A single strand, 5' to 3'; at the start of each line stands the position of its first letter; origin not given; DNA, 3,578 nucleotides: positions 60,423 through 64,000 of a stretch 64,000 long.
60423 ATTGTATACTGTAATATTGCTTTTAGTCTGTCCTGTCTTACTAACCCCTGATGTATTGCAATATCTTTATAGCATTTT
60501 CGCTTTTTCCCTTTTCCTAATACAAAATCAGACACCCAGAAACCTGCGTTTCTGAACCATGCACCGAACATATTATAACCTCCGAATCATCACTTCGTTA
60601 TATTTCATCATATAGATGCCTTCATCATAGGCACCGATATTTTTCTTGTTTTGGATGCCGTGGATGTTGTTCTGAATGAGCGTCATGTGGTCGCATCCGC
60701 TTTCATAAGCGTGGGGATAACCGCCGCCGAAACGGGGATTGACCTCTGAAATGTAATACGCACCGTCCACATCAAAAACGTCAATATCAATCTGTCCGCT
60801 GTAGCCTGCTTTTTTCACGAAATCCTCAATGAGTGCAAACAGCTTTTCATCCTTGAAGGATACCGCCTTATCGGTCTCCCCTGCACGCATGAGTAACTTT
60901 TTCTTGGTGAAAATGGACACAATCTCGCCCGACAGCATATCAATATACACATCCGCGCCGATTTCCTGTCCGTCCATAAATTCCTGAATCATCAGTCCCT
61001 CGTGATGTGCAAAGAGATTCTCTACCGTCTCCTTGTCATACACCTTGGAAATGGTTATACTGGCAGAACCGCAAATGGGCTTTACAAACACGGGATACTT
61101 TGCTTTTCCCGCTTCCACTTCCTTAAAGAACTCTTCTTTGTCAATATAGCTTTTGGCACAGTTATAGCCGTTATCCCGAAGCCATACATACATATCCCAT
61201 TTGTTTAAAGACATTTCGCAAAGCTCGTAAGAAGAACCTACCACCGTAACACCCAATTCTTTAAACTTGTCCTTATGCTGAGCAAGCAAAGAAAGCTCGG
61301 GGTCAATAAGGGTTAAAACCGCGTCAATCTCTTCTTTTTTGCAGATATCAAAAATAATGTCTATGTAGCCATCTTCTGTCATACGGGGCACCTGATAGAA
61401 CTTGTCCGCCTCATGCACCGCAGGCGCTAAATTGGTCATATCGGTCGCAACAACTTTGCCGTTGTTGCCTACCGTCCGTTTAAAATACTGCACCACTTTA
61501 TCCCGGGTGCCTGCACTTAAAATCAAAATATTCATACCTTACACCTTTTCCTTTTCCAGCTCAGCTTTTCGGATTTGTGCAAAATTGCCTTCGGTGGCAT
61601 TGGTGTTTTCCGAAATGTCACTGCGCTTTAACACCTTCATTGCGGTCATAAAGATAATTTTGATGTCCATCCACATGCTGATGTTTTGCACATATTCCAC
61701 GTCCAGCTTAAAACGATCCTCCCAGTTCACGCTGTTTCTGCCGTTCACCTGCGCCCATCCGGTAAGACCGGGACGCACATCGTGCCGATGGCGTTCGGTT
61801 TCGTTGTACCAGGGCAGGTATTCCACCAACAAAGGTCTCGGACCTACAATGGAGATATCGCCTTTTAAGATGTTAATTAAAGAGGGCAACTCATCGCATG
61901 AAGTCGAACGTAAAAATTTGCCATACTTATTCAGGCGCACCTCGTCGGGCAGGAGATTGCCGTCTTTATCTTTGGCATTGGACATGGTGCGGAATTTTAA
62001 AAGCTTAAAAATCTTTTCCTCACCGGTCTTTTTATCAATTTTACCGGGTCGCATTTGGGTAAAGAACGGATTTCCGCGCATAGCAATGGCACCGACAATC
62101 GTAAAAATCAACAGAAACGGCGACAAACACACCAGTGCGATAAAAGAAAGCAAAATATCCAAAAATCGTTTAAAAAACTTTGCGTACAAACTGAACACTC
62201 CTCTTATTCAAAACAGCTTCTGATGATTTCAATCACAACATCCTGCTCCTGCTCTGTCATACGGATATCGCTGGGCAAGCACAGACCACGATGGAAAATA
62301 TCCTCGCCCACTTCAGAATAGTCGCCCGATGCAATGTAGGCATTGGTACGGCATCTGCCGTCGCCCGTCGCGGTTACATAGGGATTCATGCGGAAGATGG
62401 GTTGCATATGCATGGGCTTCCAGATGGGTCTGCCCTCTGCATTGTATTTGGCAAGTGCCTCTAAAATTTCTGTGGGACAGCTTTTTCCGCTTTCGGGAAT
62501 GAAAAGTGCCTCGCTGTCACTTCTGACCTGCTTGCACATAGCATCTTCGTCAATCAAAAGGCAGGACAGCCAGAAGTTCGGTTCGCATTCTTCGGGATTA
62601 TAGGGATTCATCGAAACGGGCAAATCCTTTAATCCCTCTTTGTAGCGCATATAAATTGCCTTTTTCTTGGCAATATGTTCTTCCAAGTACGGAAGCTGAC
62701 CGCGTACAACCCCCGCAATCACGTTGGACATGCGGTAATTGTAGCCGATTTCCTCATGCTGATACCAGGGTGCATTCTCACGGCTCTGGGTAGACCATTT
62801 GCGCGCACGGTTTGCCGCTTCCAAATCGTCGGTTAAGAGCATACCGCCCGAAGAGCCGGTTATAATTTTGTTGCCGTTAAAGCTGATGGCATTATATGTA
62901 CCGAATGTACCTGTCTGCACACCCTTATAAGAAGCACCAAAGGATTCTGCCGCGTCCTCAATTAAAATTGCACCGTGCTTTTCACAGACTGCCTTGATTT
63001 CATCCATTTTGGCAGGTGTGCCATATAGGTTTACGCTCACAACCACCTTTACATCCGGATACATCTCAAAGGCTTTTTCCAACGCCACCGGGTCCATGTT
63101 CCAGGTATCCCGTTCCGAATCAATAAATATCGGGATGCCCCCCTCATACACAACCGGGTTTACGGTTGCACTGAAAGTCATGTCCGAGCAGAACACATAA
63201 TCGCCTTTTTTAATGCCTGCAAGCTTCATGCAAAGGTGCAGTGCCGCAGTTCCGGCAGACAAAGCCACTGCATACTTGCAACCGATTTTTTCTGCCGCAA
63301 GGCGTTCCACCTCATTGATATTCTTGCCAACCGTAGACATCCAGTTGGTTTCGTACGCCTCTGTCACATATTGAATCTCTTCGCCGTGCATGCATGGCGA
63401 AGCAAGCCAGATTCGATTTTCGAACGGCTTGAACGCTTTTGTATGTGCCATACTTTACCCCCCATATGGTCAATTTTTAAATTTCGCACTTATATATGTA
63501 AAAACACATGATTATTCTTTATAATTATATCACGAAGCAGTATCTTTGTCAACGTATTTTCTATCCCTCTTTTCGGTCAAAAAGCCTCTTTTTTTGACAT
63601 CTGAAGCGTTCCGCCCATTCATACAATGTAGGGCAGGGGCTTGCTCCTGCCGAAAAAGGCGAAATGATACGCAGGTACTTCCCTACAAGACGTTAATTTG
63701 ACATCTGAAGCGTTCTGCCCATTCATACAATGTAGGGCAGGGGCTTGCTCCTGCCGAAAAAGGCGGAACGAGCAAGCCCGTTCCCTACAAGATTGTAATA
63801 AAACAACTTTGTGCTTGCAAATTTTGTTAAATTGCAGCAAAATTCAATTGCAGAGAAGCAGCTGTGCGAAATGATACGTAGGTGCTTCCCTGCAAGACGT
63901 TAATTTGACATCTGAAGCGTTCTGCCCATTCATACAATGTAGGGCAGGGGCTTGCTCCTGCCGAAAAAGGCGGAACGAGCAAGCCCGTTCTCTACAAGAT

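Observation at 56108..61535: Three carboxylate-activating enzymes (ATP-grasp, CapK-like adenylase, TupA-like ATP-grasp) in one glycan operon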

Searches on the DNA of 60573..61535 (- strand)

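Call 76: search_dna_similar(query=L090:4550-8948:+, collection=ecoli_genomes, mode=near, max_rows=12)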
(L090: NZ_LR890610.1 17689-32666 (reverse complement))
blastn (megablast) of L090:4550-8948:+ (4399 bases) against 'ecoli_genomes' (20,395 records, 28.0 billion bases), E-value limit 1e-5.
Records with a match: 4; places in all: 4; records where one place covers at least 80% of the query: 4.
Genomes with a match: 4 of 5426; with a place that covers at least 80% of the query: 4. Places per genome that has any: lowest 1, median 1, highest 1. On chromosomes: 0 places; on plasmids: 4.
Best place of each record, by identity: >=99% 4.
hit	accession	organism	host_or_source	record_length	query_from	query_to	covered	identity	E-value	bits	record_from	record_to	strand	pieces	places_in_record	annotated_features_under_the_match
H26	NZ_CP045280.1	Escherichia coli strain LAU-OXA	Homo sapiens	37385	1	4399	100%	100.0%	0e+0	8124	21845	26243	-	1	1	DegT/DnrJ/EryC1/StrS family aminotransferase | ATP-grasp domain-containing protein | glycosyltransferase | 1-aminocyclopropane-1-carboxylate deaminase/D-cysteine desulfhydrase | GNAT family N-acetyltransferase | and 1 other names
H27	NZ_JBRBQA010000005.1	Escherichia coli strain CH459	Homo sapiens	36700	1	4399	100%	100.0%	0e+0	8124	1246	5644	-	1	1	DegT/DnrJ/EryC1/StrS family aminotransferase | ATP-grasp domain-containing protein | glycosyltransferase | 1-aminocyclopropane-1-carboxylate deaminase/D-cysteine desulfhydrase | GNAT family N-acetyltransferase | and 1 other names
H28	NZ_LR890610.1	Escherichia coli strain MINF_8D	Homo sapiens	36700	1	4399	100%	100.0%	0e+0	8124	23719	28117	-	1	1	DegT/DnrJ/EryC1/StrS family aminotransferase | ATP-grasp domain-containing protein | glycosyltransferase | 1-aminocyclopropane-1-carboxylate deaminase/D-cysteine desulfhydrase | GNAT family N-acetyltransferase | and 1 other names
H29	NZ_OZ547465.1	Escherichia coli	Homo sapiens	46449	1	4399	100%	100.0%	0e+0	8118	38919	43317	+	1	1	DegT/DnrJ/EryC1/StrS family aminotransferase | ATP-grasp domain-containing protein | glycosyltransferase | 1-aminocyclopropane-1-carboxylate deaminase/D-cysteine desulfhydrase | GNAT family N-acetyltransferase | and 1 other names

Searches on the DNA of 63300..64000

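Call 98: search_rna_families(source=window, start=63300, end=64000, threshold=evalue, max_evalue=1)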
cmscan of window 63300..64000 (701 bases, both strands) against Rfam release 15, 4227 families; matches with E-value up to 1: 2.
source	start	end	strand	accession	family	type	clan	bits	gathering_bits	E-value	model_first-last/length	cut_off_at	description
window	63848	63895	-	RF04064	MIR5267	Gene; miRNA;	-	21.2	87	0.58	17-62/81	no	MIR5267 microRNA precursor family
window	63722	63797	-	RF00486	mir-129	Gene; miRNA;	-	19.6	48.6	0.35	1-75/75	no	mir-129 microRNA precursor family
